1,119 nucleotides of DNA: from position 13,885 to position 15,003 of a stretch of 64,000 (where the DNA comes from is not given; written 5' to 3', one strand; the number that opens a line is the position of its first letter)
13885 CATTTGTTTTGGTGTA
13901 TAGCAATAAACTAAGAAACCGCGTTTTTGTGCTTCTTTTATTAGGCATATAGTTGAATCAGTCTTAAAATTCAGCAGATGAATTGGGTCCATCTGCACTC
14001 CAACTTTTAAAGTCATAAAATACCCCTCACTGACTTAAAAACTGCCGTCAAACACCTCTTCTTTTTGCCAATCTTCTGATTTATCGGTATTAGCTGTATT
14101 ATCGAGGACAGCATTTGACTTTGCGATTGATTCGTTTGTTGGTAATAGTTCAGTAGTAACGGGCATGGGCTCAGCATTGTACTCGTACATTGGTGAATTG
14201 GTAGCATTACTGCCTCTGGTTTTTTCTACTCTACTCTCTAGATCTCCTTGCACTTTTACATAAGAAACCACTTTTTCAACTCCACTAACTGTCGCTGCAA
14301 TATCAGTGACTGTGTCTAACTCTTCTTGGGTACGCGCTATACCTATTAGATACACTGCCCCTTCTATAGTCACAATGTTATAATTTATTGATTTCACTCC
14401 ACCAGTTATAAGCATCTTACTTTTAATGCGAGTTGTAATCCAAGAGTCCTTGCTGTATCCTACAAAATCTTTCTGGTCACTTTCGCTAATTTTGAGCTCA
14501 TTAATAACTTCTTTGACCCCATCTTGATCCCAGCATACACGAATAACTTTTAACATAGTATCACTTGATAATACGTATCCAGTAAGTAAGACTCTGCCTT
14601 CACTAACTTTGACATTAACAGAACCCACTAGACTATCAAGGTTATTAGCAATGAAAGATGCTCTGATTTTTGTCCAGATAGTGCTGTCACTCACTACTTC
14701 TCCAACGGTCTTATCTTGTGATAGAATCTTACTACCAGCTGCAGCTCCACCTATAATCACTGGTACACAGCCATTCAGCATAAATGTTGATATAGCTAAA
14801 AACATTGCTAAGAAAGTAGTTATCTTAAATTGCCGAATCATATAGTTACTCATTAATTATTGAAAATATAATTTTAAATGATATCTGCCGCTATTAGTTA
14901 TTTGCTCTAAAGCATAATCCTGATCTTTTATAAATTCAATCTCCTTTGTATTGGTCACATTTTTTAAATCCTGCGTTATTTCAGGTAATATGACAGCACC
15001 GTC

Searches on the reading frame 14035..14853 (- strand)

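Call 53: search_protein_families(library=pfam, proteins=[window:14035-14853:-], max_evalue=0.00001)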
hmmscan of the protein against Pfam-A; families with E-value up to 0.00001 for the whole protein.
window:14035-14853:- (272 aa): 1 family
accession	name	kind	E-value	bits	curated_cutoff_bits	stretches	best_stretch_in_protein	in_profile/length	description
PF04972.22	BON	-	3.5e-27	94.9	27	2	136-202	2-68/69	BON domain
